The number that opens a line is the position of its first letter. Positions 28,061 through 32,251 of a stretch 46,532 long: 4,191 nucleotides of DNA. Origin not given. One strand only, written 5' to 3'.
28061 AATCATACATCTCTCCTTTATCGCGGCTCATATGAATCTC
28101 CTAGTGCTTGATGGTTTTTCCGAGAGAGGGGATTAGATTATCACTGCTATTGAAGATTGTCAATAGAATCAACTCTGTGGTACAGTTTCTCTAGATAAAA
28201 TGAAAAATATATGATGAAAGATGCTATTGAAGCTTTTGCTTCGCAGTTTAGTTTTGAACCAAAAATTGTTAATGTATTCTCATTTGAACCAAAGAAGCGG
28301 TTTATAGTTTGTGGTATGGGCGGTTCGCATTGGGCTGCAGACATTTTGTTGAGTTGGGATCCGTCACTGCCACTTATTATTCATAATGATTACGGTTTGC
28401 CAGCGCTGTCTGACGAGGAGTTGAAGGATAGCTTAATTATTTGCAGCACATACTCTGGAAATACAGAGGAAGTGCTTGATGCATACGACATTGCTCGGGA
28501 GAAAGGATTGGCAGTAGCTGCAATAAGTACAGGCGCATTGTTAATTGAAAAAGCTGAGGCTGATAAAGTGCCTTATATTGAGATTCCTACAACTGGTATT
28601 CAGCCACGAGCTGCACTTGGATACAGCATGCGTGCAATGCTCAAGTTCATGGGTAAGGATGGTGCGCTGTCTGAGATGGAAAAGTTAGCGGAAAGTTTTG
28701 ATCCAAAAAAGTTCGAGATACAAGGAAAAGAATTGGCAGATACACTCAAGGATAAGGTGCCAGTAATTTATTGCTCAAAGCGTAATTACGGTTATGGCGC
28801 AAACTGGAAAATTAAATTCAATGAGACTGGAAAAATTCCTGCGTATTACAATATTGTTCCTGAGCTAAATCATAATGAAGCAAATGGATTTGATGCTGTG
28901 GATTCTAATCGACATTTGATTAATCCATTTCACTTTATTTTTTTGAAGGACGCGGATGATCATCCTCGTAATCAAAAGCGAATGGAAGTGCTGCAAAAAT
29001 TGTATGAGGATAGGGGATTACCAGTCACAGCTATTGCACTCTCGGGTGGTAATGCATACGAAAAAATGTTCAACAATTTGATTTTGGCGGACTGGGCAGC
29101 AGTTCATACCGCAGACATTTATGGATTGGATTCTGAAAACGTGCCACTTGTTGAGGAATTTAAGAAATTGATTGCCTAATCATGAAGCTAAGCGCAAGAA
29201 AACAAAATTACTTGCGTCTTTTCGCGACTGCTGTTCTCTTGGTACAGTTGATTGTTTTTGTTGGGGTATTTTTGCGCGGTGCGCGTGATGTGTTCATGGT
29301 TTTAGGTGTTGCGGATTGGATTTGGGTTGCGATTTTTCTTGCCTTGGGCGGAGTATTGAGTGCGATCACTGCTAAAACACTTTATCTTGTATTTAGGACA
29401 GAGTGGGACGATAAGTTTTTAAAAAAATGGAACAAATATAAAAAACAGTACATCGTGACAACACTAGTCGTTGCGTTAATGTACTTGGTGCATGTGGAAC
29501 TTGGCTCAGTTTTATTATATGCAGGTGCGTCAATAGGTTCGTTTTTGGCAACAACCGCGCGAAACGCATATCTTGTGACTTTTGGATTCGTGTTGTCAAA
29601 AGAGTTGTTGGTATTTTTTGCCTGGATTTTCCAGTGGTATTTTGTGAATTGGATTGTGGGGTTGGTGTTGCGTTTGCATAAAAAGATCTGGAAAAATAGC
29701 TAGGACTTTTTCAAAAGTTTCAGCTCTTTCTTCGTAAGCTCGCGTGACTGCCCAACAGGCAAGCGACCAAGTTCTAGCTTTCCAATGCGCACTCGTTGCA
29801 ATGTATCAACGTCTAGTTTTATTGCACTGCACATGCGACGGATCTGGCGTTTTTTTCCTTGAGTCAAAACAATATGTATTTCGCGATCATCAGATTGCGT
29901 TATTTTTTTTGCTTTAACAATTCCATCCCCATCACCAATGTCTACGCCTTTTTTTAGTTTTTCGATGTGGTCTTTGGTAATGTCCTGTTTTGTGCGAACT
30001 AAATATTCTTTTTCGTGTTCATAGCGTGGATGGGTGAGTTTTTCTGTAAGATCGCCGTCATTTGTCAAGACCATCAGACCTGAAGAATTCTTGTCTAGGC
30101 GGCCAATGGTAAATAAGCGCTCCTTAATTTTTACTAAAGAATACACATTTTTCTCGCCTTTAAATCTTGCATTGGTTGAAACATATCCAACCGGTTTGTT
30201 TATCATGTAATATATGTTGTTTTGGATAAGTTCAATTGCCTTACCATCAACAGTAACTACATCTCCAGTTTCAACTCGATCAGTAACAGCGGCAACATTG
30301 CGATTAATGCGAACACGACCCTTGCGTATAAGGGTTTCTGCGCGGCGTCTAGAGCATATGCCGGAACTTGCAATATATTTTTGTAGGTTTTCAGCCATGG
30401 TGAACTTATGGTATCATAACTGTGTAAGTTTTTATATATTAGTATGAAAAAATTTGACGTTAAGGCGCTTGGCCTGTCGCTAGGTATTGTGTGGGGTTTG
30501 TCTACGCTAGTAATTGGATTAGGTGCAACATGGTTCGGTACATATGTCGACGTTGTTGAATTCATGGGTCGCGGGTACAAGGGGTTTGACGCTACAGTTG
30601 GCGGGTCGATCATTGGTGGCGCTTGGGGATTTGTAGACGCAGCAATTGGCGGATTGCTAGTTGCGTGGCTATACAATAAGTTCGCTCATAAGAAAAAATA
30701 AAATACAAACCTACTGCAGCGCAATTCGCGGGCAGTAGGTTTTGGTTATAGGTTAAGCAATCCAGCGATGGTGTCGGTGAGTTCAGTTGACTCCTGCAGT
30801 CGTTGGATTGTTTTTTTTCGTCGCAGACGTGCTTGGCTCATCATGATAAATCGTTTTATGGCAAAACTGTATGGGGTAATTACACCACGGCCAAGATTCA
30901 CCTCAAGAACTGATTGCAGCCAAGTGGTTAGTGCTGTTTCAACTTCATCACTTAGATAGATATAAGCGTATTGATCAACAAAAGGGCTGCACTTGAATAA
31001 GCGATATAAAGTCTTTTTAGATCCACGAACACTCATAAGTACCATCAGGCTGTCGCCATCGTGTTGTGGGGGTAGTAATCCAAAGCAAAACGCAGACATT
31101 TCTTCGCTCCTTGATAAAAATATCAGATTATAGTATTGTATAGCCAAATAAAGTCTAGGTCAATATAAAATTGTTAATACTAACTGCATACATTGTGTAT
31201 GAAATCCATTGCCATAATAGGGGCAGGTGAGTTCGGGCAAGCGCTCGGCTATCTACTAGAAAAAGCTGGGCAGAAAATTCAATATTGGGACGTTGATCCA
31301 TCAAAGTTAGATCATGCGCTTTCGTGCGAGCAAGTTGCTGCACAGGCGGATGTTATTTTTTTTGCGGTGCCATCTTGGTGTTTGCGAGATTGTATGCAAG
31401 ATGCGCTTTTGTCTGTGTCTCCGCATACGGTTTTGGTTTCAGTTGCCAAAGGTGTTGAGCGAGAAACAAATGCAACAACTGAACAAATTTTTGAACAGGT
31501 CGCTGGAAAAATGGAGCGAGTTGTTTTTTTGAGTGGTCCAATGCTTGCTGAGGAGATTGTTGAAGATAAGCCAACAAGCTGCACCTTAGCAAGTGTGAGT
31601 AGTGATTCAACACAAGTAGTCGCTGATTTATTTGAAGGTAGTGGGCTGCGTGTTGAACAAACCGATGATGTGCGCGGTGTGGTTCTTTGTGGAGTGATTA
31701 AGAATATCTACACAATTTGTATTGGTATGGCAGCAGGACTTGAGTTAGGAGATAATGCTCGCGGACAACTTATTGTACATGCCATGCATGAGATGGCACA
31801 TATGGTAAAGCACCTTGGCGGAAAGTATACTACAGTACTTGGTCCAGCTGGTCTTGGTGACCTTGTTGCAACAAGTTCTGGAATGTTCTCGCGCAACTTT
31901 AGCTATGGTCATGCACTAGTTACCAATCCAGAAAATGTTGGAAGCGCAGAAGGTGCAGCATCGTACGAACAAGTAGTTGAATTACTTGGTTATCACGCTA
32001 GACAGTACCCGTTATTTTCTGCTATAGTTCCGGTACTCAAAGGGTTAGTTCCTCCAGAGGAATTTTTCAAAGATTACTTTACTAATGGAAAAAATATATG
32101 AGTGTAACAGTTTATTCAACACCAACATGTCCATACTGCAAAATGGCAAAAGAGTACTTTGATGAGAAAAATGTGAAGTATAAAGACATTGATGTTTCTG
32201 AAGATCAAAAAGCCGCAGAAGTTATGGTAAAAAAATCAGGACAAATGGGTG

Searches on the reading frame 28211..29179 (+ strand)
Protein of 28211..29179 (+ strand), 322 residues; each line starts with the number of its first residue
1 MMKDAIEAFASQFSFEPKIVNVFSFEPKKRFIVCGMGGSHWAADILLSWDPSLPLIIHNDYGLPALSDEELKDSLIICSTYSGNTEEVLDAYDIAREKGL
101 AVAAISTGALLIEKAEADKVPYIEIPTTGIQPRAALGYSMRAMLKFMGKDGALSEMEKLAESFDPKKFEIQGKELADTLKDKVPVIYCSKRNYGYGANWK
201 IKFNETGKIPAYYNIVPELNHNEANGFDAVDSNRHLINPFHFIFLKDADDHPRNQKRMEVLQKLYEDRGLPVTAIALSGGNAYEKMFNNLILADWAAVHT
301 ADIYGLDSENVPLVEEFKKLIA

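Call 11: search_protein_families(library=ncbifam, proteins=[window:28211-29179:+])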
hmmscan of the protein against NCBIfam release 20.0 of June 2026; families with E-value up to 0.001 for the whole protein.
window:28211-29179:+ (322 aa): 7 families
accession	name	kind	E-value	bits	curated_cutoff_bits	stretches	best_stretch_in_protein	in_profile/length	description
NF006423.0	PRK08674.1-2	equivalog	4.7e-63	213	254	1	3-321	4-316/317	bifunctional phosphoglucose/phosphomannose isomerase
NF006426.0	PRK08674.1-6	subfamily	6.2e-63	212.8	295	1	6-320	20-348/354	bifunctional phosphoglucose/phosphomannose isomerase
TIGR02128.1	G6PI_arch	equivalog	1.8e-56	191.4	213.9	1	11-321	7-307/308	bifunctional phosphoglucose/phosphomannose isomerase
NF006425.0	PRK08674.1-5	equivalog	3.8e-54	184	471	1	29-321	50-353/358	bifunctional phosphoglucose/phosphomannose isomerase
NF006422.0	PRK08674.1-1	subfamily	1.5e-26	93.5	317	1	29-319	26-293/302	bifunctional phosphoglucose/phosphomannose isomerase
NF006424.0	PRK08674.1-3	equivalog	4.5e-18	65.7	730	1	29-321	51-352/355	bifunctional phosphoglucose/phosphomannose isomerase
TIGR00441.1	gmhA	equivalog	0.00073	19.6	209.45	0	73-106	81-113/154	D-sedoheptulose 7-phosphate isomerase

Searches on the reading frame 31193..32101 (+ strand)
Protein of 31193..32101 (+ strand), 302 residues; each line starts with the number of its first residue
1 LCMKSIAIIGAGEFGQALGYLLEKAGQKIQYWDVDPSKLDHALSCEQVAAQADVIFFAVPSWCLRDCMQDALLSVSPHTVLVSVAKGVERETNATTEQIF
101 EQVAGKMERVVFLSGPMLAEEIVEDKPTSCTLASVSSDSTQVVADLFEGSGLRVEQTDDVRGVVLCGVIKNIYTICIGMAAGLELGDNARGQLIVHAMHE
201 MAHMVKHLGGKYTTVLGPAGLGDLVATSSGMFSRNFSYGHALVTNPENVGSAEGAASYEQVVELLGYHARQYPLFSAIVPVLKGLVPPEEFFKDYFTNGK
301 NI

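Call 11: search_protein_families(library=ncbifam, proteins=[window:31193-32101:+])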
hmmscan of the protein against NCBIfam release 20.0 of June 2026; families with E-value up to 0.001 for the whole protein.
window:31193-32101:+ (302 aa): 19 families
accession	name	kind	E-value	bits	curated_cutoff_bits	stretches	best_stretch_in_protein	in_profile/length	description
NF000942.0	PRK00094.1-4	subfamily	3e-66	223.9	257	2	38-296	59-325/334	NAD(P)H-dependent glycerol-3-phosphate dehydrogenase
NF011212.0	PRK14619.1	equivalog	2.7e-53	181.2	377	1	4-291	6-295/309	NAD(P)H-dependent glycerol-3-phosphate dehydrogenase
NF000940.0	PRK00094.1-2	subfamily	7.6e-52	176.8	202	1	38-292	56-317/330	NAD(P)H-dependent glycerol-3-phosphate dehydrogenase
NF000946.0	PRK00094.2-4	equivalog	7.4e-51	173.1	455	1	46-243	69-265/342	NAD(P)H-dependent glycerol-3-phosphate dehydrogenase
NF000941.0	PRK00094.1-3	equivalog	1.5e-48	165.7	423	1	41-243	61-265/336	NAD(P)H-dependent glycerol-3-phosphate dehydrogenase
NF011211.0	PRK14618.1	equivalog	4.8e-44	150.9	489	1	36-269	59-294/328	NAD(P)H-dependent glycerol-3-phosphate dehydrogenase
NF009098.0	PRK12439.1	equivalog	3.1e-41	141.9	436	1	45-244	71-269/341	NAD(P)H-dependent glycerol-3-phosphate dehydrogenase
NF000944.0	PRK00094.2-2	equivalog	6.2e-40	137.2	603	1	39-243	78-280/371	NAD(P)H-dependent glycerol-3-phosphate dehydrogenase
NF000939.0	PRK00094.1-1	equivalog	1.1e-38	133.1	473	1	44-263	68-285/339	NAD(P)H-dependent glycerol-3-phosphate dehydrogenase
NF000943.0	PRK00094.2-1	equivalog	1.4e-38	133.1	400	1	5-246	2-237/296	NAD(P)H-dependent glycerol-3-phosphate dehydrogenase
TIGR03376.1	glycerol3P_DH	equivalog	2.7e-35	122.1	285.5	1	44-290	75-337/342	glycerol-3-phosphate dehydrogenase (NAD(+))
NF011213.0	PRK14620.1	equivalog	5.5e-31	107.9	478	1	46-248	66-269/326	NAD(P)H-dependent glycerol-3-phosphate dehydrogenase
NF000947.0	PRK00094.2-5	equivalog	1.5e-28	100.2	251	1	49-243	71-268/323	NAD(P)H-dependent glycerol-3-phosphate dehydrogenase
NF000945.0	PRK00094.2-3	equivalog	9.2e-20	71.6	491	1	45-244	65-277/352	NAD(P)H-dependent glycerol-3-phosphate dehydrogenase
NF005091.0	PRK06522.2-2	equivalog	4.2e-06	26.2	252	0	43-164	62-179/302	2-dehydropantoate 2-reductase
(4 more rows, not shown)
